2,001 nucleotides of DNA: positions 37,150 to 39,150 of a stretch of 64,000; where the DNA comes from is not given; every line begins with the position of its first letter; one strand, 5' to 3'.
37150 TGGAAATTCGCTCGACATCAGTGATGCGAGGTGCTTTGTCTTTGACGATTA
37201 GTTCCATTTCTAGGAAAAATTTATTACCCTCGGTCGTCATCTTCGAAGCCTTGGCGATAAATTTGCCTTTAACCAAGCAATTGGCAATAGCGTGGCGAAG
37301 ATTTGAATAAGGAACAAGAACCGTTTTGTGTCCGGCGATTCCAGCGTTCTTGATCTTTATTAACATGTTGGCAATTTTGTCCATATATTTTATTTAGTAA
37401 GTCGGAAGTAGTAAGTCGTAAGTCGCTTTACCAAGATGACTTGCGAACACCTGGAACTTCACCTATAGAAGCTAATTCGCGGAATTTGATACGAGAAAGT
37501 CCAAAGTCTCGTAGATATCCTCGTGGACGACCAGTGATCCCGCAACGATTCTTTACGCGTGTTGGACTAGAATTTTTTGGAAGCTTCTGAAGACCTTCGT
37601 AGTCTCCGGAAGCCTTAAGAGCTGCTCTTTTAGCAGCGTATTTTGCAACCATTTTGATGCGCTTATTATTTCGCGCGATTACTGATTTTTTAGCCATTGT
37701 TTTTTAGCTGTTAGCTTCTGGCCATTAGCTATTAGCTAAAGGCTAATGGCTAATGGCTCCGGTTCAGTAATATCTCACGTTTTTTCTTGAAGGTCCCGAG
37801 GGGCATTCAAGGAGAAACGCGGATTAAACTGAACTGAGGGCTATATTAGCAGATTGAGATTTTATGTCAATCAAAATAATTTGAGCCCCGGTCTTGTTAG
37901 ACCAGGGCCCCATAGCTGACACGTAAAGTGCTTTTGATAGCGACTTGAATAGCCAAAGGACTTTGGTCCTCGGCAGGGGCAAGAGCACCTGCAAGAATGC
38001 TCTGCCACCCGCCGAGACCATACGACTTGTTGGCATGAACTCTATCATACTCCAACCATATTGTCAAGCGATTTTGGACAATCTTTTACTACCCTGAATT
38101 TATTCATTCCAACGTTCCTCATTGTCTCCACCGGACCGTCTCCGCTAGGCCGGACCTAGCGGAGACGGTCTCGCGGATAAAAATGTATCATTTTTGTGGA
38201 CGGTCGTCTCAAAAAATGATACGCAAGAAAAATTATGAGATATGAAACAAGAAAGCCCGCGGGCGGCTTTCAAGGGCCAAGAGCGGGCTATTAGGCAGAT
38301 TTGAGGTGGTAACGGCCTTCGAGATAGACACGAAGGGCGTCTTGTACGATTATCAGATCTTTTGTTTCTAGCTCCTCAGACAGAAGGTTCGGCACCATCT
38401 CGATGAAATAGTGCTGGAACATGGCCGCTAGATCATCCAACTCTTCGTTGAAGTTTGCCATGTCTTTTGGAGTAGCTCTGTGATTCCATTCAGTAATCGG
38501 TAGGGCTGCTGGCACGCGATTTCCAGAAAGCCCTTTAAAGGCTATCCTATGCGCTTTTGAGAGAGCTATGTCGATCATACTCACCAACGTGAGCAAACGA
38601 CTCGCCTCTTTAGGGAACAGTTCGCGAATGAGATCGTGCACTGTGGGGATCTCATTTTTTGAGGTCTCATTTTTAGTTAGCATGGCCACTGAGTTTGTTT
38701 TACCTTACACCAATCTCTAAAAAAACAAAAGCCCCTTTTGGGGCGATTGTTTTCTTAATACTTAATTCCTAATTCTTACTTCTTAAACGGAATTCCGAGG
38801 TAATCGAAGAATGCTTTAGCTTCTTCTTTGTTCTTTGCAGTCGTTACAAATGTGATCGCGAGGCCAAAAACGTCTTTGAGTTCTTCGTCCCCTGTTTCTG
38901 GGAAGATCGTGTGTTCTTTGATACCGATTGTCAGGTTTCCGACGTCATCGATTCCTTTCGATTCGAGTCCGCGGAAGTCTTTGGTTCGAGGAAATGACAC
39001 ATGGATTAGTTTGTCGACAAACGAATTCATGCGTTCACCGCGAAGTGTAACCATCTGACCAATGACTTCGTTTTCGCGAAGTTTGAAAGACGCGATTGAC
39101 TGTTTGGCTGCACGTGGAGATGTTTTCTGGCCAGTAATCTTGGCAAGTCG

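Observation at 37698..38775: About 1.1-kb insertion in the universally conserved rplE-rpsN junction: a 132-aa orphan gene plus 600 nt of GC-rich structured noncoding DNA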

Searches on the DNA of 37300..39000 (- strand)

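Call 4: search_rna_families(source=window, start=37300, end=39000, threshold=evalue, max_evalue=10, show_alignments=3)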
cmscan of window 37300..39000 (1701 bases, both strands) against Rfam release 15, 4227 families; matches with E-value up to 10: 19.
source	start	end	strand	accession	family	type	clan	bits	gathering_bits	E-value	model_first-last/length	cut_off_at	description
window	38232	38277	+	RF02067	STnc310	Gene; sRNA;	-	23.6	40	0.14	1-61/61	no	Salmonella enterica sRNA STnc310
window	38134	38170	-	RF03418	mir-3198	Gene; miRNA;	-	22.7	91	0.28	1-80/80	no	mir-3198 microRNA precursor family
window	37958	38026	-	RF00719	mir-326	Gene; miRNA;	-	22.4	66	0.23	1-95/95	no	mir-326 microRNA precursor family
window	38715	38780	-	RF02363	Yfr11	Gene; sRNA;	-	21.6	44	1.7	1-144/144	no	Cyanobacterial functional RNA 11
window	37781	37917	+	RF00515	PyrR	Cis-reg;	-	21.3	54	4.6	1-115/115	no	PyrR binding site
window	37685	37785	+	RF02318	TtnuHACA11a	Gene; snRNA; snoRNA; HACA-box;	-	21.1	100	0.88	1-141/141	no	Tetrahymena snoRNA TtnuHACA11a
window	38724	38834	-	RF02747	FtrA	Gene; sRNA;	-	20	134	7.2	1-111/111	no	Francisella sRNA A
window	37706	37758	+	RF03938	mir-4662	Gene; miRNA;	-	19.9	97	0.95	1-67/67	no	mir-4662 microRNA precursor family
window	37804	37918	+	RF01769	greA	Cis-reg; leader;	-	19.7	60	1.2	1-124/124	no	Enterobacteria greA leader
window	38134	38170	-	RF03955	MIR2934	Gene; miRNA;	-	19.3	100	2.2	1-113/113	no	MIR2934 microRNA precursor family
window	37763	37832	-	RF03344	mir-5365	Gene; miRNA;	-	19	70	1.2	1-78/78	no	mir-5365 microRNA precursor family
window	38138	38240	+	RF03113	Poribacteria-1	Gene; sRNA;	-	18.7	74.2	2.7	1-107/107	no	Poribacteria-1 RNA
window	37306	37365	+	RF04343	Plastid-psbA-2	Cis-reg;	CL00153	18.2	55.8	3.4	1-60/60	no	Plastid-psbA-2 3UTR RNA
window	37720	37758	+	RF00931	mir-879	Gene; miRNA;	-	17.5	90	2.9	14-61/74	no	mir-879 microRNA precursor family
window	37690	37753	+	RF04145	MIR8706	Gene; miRNA;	-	17.5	95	4.9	1-101/101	no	MIR8706 microRNA precursor family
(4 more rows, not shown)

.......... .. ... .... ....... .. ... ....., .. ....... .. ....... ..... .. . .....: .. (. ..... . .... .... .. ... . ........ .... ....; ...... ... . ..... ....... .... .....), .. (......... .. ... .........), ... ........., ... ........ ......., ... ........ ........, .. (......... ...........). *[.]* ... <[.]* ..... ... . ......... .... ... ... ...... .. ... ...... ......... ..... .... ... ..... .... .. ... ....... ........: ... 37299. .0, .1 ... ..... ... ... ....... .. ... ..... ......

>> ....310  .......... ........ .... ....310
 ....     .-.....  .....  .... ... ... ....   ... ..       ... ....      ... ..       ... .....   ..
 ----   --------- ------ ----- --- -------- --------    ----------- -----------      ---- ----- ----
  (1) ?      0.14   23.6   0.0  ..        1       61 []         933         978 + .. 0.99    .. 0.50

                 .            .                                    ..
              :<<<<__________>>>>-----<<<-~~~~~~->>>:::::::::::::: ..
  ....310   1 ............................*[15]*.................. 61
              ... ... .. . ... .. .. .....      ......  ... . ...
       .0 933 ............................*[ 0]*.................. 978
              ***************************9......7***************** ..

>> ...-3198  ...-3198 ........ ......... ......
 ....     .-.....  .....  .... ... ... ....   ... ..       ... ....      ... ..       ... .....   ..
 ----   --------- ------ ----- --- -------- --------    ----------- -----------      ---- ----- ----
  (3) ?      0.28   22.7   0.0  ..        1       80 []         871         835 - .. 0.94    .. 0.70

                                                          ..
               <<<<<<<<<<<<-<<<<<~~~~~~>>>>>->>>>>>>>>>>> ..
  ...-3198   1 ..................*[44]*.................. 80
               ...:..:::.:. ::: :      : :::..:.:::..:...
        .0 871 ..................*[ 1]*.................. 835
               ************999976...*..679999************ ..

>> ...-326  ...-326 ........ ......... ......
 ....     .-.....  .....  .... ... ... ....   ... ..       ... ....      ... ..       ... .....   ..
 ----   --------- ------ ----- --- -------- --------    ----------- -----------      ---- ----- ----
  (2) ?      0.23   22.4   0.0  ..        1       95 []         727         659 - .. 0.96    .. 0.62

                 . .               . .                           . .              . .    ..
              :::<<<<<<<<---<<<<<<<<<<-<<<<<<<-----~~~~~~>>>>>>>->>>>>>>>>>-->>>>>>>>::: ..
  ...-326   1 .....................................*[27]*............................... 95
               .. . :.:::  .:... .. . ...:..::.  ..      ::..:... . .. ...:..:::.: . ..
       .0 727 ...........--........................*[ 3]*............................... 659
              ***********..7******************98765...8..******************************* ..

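Call 49: build_rna_model(alignment_id=A2, structure=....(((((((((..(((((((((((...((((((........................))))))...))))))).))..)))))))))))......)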
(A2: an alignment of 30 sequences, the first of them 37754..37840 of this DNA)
Model R1 built from alignment A2 (30 sequences, 97 columns); structure: as given.
model positions 87; base pairs 26; branch points 0; effective number of sequences 4.77; information 0.654 bits per position. Calibrated on 0.2 Mb of random sequence (short: E-values are rough).
structure used (alignment columns):
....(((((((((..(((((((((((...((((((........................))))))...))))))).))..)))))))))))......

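Call 50: search_with_rna_model(model_id=R1, sources=[window, L002, L003, L004, L005, L006, L007, L008, L009, L010, L011, L012, L013, L014, L015, L016, L017, L018, L019, L020, L021, L022, L023, L024, L025, L026, L027, L028, L029, L030, L031, L032, L033, L034, L035, L036, L037, L038, L039, L040, L041, L042, L043, L044, L045, L046, L047, L048, L049, L050, L051, L052, L053, L054, L055, L056, L057, L058, L059, L060, L061, L062, L063, L064, L065, L066, L067, L068, L069, L070, L071, L072, L073, L074, L075, L076, L077, L078, L079, L080, L081], max_evalue=1, make_alignment=true)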
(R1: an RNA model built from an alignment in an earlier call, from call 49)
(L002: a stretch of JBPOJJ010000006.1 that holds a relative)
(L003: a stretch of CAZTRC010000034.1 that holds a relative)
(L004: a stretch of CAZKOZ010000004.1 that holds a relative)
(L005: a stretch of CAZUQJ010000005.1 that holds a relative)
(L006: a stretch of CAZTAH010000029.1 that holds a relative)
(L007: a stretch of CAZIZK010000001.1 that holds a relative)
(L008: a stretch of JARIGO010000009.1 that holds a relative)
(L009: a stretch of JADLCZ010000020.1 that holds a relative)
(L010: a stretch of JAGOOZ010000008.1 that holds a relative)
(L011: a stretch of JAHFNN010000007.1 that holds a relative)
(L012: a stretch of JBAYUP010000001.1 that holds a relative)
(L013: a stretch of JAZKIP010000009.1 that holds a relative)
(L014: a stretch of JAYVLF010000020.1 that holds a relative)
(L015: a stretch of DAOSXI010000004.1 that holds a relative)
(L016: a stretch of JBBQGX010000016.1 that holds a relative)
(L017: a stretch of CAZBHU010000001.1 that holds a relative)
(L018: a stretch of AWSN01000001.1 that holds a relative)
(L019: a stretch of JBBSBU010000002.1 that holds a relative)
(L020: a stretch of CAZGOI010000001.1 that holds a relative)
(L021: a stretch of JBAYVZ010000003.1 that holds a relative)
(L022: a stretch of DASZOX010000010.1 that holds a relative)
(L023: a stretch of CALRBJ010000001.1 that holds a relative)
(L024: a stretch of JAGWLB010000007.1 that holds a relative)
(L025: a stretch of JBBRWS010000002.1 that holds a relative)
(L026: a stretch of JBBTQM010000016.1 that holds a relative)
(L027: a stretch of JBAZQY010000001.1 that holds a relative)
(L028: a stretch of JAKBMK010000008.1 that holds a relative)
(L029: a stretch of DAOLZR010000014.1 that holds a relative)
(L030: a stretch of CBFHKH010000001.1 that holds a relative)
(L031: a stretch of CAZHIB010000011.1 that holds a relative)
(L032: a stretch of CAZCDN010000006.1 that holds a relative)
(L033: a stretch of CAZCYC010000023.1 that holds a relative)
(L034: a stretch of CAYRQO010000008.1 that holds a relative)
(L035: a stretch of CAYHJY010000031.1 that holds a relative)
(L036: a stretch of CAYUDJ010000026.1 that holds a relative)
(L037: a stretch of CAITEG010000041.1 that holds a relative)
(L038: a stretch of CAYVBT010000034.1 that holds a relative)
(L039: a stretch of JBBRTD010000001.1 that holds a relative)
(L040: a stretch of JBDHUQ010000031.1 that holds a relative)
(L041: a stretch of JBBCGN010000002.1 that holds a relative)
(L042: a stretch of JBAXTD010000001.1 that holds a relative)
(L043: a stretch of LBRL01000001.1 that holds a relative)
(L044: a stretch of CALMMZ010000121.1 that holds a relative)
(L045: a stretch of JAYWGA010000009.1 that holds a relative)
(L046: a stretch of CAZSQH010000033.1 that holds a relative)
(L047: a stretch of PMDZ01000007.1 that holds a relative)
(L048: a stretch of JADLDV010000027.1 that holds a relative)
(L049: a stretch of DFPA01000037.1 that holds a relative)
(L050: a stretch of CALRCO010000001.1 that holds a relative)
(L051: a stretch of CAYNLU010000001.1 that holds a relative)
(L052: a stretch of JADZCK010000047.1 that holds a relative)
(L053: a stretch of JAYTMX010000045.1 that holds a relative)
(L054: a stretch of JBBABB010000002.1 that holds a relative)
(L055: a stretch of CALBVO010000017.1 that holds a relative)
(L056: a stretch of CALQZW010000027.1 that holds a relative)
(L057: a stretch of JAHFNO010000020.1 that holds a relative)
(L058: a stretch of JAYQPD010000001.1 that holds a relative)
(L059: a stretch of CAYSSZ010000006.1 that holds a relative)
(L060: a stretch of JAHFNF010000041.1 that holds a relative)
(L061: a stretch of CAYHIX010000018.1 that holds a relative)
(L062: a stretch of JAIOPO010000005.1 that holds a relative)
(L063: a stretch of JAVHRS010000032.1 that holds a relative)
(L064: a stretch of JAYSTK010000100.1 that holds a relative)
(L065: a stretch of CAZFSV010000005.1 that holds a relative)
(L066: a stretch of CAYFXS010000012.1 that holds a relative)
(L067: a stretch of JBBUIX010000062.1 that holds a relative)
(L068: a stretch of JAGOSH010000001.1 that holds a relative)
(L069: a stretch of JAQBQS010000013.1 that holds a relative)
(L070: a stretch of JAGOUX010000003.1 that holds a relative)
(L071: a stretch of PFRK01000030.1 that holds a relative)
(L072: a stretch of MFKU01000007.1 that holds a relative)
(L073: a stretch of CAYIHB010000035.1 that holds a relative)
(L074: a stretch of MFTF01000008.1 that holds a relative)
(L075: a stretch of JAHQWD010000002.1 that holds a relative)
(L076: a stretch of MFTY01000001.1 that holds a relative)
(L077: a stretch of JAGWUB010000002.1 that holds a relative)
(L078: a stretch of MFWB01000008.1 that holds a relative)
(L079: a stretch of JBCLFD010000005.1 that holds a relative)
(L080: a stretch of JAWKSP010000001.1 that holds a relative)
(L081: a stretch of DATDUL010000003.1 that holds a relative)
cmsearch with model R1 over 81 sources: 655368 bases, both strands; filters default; matches with E-value up to 1: 61.
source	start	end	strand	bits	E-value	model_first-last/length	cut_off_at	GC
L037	5959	6047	+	83.3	2e-15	1-87/87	no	0.35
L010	5533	5619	+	82.6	2.9e-15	1-87/87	no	0.34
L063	4633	4720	+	79.3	1.6e-14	1-87/87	no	0.33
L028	6327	6415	+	78.9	2e-14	1-87/87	no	0.38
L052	4630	4713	+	77.4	4.3e-14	1-87/87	no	0.32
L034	5246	5335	+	77.1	5.2e-14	1-87/87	no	0.37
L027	6267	6356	+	76.1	8.7e-14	1-87/87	no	0.39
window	37756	37839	-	74.3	2.3e-13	1-87/87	no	0.48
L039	5339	5428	+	73.3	3.7e-13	1-87/87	no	0.38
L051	4795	4876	+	71.9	8.1e-13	1-87/87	no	0.28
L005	4795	4878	+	71.6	9.1e-13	1-87/87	no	0.44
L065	4913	4995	+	70.8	1.4e-12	1-87/87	no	0.25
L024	7406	7495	+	69.9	2.2e-12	1-87/87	no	0.36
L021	6064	6143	+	69.7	2.5e-12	1-87/87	no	0.36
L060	3545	3627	+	69.4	3e-12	1-87/87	no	0.35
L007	4613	4698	+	69.2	3.3e-12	1-87/87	no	0.37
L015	3889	3970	+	68.4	4.9e-12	1-87/87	no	0.34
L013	4623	4706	+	67.5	8.1e-12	1-87/87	no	0.36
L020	4612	4695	+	66.4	1.4e-11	1-87/87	no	0.36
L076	1758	1845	+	66.3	1.5e-11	1-87/87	no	0.32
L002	6859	6943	+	65.4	2.4e-11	1-87/87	no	0.46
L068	4594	4682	+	65.1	2.9e-11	1-87/87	no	0.38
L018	4895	4982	+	64.9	3.2e-11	1-87/87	no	0.38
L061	4471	4557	+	64.8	3.4e-11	1-87/87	no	0.33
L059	6089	6176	+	64.2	4.4e-11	1-87/87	no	0.34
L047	5030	5117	+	63.9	5.5e-11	1-87/87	no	0.35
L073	2443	2527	+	63.8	5.5e-11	1-87/87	no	0.29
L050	7927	8019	+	63.8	5.6e-11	1-87/87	no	0.4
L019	5063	5145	+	63.8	5.6e-11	1-87/87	no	0.37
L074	5627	5711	+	63.3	7.4e-11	1-87/87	no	0.25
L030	5647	5735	+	62.4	1.2e-10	1-87/87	no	0.42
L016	4282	4364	+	61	2.4e-10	1-87/87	no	0.29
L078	6652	6764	+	60.5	3.1e-10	1-87/87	no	0.35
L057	8181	8264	+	60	4.1e-10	1-87/87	no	0.33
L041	4594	4691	+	58.7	8.1e-10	1-87/87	no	0.41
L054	6204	6304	+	58.5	8.9e-10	1-87/87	no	0.4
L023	4585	4662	+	57.9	1.2e-09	1-87/87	no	0.35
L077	4581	4665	+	57.7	1.4e-09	1-87/87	no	0.33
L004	4637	4725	+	56.9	2.1e-09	1-87/87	no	0.33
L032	5134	5227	+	56.8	2.3e-09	1-87/87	no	0.33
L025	7555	7655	+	52.9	1.7e-08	1-87/87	no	0.4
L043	5834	5932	+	52.5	2.1e-08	1-87/87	no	0.38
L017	4604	4701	+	48.7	1.6e-07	1-87/87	no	0.39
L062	5360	5458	+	48.2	2.1e-07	1-87/87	no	0.28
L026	6275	6359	+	46.3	5.6e-07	1-87/87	no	0.48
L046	2302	2395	+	31.7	0.0012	1-87/87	no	0.34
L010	5532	5618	-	30.6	0.0021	1-87/87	no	0.36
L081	2311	2373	+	30.6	0.0022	1-61/87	3'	0.44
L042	5971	6060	+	29.5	0.0039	1-87/87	no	0.44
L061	4470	4556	-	28.7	0.0058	1-87/87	no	0.32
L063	4632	4719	-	26.3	0.02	1-87/87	no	0.33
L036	4621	4712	+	25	0.041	1-87/87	no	0.45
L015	3890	3967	-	24.1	0.065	1-87/87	no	0.32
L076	1758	1844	-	22.8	0.13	1-87/87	no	0.31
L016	4283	4361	-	21.8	0.22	1-87/87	no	0.29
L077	4580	4664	-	21.6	0.25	1-87/87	no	0.32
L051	4794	4875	-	21.5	0.26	1-87/87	no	0.27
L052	4629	4712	-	21.4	0.27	1-87/87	no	0.32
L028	6328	6412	-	19.3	0.83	1-87/87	no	0.36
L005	4796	4875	-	19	0.96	1-87/87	no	0.43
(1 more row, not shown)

Alignment A3: 61 matches aligned to the model, 139 columns, each read 5' to 3' on its own strand. Consensus structure (alignment columns), stored with it:
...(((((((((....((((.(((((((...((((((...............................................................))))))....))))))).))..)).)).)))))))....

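Call 62: search_with_rna_model(model_id=R1, source=L082, max_evalue=10, filters=off, show_alignments=2)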
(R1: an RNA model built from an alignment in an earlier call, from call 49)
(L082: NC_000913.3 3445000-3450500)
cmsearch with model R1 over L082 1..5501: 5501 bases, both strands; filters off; matches with E-value up to 10: 1.
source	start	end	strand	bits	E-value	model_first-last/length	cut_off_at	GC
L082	1772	1809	+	8.9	1.6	1-87/87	no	0.47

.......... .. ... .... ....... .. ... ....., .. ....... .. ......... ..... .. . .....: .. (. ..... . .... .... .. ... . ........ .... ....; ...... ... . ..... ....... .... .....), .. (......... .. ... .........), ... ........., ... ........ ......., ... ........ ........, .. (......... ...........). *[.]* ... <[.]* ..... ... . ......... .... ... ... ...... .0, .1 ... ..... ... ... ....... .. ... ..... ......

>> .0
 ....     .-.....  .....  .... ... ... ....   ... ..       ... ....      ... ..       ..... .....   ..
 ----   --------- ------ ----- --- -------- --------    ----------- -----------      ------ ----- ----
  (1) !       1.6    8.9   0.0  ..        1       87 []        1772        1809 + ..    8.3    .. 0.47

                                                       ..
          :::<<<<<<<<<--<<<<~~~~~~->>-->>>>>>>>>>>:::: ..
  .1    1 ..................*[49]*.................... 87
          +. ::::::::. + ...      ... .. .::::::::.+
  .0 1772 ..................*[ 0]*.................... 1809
